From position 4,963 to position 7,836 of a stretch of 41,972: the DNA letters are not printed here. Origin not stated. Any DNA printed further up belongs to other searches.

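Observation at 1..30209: ~30 kb one-strand glycan-utilisation-type cluster with no recognisable classical CAZyme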

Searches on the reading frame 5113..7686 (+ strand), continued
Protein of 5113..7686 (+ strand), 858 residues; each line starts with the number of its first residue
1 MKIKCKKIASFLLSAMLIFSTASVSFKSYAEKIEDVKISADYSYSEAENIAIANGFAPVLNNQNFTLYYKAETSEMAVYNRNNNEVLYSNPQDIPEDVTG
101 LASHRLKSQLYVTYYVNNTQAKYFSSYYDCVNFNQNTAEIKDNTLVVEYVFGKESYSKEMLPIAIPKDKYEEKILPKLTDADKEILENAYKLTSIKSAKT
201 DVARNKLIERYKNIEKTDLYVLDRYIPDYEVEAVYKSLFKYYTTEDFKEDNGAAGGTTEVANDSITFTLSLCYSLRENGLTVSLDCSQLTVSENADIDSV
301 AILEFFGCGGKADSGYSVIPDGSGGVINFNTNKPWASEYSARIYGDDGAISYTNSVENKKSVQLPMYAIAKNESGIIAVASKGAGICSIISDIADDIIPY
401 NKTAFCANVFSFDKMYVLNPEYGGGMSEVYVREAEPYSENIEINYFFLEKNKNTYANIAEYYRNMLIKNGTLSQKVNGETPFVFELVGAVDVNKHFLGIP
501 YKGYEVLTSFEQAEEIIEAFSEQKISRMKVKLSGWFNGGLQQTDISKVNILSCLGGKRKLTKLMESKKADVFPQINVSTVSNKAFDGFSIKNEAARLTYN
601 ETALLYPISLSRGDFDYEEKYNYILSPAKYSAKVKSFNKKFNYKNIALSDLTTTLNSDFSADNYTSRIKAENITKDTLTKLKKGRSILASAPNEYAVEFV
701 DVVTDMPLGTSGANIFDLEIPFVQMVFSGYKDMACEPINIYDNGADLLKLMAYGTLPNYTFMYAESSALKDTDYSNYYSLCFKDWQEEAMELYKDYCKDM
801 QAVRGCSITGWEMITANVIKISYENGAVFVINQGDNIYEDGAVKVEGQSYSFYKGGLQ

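Call 43: search_solved_structures(query=A3, max_evalue=10, show_alignments=3)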
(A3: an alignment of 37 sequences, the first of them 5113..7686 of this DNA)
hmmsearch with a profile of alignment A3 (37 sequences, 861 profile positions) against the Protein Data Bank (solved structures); distinct sequences matched with E-value up to 10: 17.
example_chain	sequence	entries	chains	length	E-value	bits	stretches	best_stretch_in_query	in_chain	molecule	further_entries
6een_D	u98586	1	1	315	4.6e-05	24.8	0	515-542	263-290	Designer Pentatricopeptide Protein dPPR10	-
8rzg_A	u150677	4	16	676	0.00065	21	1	440-526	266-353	Conserved hypothetical periplasmic protein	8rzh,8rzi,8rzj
8rzk_A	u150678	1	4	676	0.00066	21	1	440-526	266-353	Conserved hypothetical periplasmic protein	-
6een_C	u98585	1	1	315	0.00069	20.9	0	515-542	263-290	Designer Pentatricopeptide Protein dPPR10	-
5opq_A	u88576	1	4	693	0.00097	20.4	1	440-526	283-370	3,6-anhydro-D-galactosidase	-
6een_B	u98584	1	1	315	0.0016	19.7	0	515-542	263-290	Designer Pentatricopeptide Protein dPPR10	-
6een_A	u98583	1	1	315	0.004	18.4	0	515-542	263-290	Designer Pentatricopeptide Protein dPPR10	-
4wsl_A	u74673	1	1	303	0.0069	17.6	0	515-541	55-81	Pentatricopeptide repeat protein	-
4wn4_A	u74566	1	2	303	0.072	14.2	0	515-541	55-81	Pentatricopeptide repeat protein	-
5orm_A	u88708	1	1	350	0.096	13.8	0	515-540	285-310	cPPR-Telo1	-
5orq_A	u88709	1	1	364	0.12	13.5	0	515-541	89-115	cPPR-Telo1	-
4pjr_A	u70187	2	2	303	0.13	13.4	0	515-541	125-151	Pentatricopeptide repeat protein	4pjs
4ozs_A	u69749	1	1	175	0.13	13.4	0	515-542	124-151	Alpha solenoid protein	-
1q1v_A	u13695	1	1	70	0.22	12.6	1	633-685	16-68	DEK protein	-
5wzn_A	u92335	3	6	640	0.36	12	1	508-576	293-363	Alpha-N-acetylgalactosaminidase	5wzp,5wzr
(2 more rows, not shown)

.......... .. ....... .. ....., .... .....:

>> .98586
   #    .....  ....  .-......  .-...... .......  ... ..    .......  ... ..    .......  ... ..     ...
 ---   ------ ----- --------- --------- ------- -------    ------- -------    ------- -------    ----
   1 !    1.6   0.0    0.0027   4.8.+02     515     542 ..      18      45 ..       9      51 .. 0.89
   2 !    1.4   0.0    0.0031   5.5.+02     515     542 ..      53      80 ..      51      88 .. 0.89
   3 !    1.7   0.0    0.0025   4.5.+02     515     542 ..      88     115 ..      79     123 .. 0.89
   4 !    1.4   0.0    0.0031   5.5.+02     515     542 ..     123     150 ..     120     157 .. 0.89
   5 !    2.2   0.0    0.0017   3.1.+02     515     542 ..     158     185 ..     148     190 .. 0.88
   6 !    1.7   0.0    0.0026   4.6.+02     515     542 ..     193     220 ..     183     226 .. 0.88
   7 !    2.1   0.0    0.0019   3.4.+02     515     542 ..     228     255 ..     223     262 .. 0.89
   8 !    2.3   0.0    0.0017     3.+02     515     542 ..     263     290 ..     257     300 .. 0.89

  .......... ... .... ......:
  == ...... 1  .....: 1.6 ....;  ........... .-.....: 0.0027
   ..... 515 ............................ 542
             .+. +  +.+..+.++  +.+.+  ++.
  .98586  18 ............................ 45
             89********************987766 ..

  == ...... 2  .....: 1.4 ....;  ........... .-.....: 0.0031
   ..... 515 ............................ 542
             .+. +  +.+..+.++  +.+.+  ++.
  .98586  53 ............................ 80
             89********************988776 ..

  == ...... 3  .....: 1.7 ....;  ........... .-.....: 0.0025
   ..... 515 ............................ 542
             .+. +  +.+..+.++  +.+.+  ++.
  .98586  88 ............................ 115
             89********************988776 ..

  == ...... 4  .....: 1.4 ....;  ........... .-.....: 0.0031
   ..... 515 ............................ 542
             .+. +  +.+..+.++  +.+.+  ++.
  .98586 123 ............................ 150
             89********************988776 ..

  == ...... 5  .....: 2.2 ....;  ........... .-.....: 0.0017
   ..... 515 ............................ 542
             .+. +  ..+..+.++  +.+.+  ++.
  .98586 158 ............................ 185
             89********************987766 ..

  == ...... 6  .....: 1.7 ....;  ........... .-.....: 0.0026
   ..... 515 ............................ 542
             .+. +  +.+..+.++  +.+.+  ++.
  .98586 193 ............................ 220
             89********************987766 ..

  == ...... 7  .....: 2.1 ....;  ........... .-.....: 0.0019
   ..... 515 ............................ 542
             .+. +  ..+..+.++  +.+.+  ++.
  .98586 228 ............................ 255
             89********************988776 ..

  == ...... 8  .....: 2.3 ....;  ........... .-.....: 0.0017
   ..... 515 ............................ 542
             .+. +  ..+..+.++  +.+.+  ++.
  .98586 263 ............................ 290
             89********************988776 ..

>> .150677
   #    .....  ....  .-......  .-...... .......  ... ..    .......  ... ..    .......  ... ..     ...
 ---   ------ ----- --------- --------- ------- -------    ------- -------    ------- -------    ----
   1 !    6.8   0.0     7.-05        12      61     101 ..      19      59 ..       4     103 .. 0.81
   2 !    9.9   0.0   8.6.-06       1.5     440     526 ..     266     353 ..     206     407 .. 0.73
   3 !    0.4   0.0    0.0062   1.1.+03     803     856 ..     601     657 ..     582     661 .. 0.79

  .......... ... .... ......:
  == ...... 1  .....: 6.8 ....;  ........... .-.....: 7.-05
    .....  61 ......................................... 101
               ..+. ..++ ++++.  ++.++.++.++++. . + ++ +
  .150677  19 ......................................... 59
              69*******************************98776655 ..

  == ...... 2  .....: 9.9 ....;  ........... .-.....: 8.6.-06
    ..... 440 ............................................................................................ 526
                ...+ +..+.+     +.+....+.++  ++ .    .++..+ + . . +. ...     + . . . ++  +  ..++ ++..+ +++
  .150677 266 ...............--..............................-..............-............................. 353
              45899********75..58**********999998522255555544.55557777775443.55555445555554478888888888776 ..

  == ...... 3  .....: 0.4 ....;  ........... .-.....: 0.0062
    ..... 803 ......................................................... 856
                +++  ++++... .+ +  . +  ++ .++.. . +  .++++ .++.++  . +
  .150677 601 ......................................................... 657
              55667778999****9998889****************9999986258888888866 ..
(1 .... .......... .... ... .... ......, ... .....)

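Call 57: find_encoding_contigs(protein=P0056, flank=10000, max_places=1)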
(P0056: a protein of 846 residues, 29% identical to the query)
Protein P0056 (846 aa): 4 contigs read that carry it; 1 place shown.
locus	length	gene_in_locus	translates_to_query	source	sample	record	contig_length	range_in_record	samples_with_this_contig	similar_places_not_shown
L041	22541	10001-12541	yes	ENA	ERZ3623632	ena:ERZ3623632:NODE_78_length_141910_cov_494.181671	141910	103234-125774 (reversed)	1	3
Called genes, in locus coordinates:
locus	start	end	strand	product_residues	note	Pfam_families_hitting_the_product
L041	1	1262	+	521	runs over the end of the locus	PF04616:Glyco_hydro_43, PF17851:GH43_C2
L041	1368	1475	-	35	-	-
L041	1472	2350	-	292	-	PF02311:AraC_binding (faint), PF00165:HTH_AraC, PF12833:HTH_18, PF00165:HTH_AraC (weak)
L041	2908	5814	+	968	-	PF03422:CBM_6 (faint)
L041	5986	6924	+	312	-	PF00528:BPD_transp_1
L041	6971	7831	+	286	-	PF00528:BPD_transp_1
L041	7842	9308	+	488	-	PF01436:NHL (faint), PF13432:TPR_16 (weak)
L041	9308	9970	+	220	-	PF04893:Yip1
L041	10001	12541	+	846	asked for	PF18952:DUF5696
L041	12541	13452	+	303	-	PF00528:BPD_transp_1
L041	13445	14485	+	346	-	PF00528:BPD_transp_1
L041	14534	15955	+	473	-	PF01547:SBP_bac_1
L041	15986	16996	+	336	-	PF00331:Glyco_hydro_10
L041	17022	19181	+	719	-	PF00933:Glyco_hydro_3, PF01915:Glyco_hydro_3_C, PF14310:Fn3-like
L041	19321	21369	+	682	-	PF03648:Glyco_hydro_67N, PF07488:Glyco_hydro_67M, PF07477:Glyco_hydro_67C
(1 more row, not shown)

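Call 58: find_encoding_contigs(protein=P0065, flank=10000, max_places=1)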
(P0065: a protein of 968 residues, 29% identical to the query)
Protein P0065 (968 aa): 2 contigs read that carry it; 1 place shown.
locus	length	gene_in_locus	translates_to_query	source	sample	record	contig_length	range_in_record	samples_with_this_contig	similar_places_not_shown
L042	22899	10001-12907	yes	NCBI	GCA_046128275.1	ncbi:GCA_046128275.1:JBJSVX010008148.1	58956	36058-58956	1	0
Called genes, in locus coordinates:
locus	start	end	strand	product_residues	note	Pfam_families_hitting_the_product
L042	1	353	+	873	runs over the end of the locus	-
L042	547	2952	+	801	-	PF16403:Bact_surface_Ig-like, PF07523:Big_3 (faint), PF16403:Bact_surface_Ig-like, PF01547:SBP_bac_1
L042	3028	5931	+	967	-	PF01547:SBP_bac_1, PF13416:SBP_bac_8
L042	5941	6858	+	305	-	PF00528:BPD_transp_1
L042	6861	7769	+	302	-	PF00528:BPD_transp_1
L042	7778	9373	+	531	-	-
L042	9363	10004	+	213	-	PF04893:Yip1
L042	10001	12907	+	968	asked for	PF20578:aBig_2 (weak), PF18952:DUF5696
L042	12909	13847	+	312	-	PF00528:BPD_transp_1 (weak)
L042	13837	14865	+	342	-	PF00528:BPD_transp_1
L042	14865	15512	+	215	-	PF04854:DUF624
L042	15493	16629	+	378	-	PF07075:NamZ_N, PF20732:NamZ_C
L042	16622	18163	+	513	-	PF00933:Glyco_hydro_3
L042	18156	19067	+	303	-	PF01869:BcrAD_BadFG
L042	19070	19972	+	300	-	PF13580:SIS_2 (weak), PF22198:GKRP_SIS_2 (weak), PF22645:GKRP_SIS_N, PF01380:SIS, PF20741:GKRP-like_C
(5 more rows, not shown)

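Call 66: search_protein_families(library=pfam, alignment_id=A7, max_evalue=0.00001)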
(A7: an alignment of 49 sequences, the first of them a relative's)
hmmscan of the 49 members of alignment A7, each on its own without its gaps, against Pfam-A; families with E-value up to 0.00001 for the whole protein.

A. member 1, L005:1682-3100:+ (473 aa): 2 families
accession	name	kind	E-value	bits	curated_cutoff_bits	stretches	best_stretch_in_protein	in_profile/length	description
PF01547.30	SBP_bac_1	-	2.2e-13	51.3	26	1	99-371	7-287/307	Bacterial extracellular solute-binding protein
PF13416.11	SBP_bac_8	-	1.6e-10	41.7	27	1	110-376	6-234/279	Bacterial extracellular solute-binding protein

B. families by the number of members that match (of 49 scanned): 79 families (the first 25 are shown)
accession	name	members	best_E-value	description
PF00528.27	BPD_transp_1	4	2.7e-33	Binding-protein-dependent transport system inner membrane component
PF12833.13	HTH_18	4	9.2e-25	Helix-turn-helix domain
PF00165.29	HTH_AraC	4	7.2e-22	Bacterial regulatory helix-turn-helix proteins, AraC family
PF17956.6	NAPRTase_C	3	4.8e-40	Nicotinate phosphoribosyltransferase C-terminal domain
PF17767.7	NAPRTase_N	3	1.3e-38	Nicotinate phosphoribosyltransferase (NAPRTase) N-terminal domain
PF01547.30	SBP_bac_1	3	1.5e-21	Bacterial extracellular solute-binding protein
PF13416.11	SBP_bac_8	3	3.1e-17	Bacterial extracellular solute-binding protein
PF02749.22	QRPTase_N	3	8.2e-08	Quinolinate phosphoribosyl transferase, N-terminal domain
PF04095.22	NAPRTase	3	3.1e-06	Nicotinate phosphoribosyltransferase (NAPRTase) family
PF00155.27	Aminotran_1_2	2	4.3e-75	Aminotransferase class I and II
PF04616.20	Glyco_hydro_43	2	2.8e-31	Glycosyl hydrolases family 43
PF00072.30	Response_reg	2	4.6e-27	Response regulator receiver domain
PF00122.25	E1-E2_ATPase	2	7.8e-19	E1-E2 ATPase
PF01041.23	DegT_DnrJ_EryC1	2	7e-10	DegT/DnrJ/EryC1/StrS aminotransferase family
PF00266.25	Aminotran_5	2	1.2e-08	Aminotransferase class-V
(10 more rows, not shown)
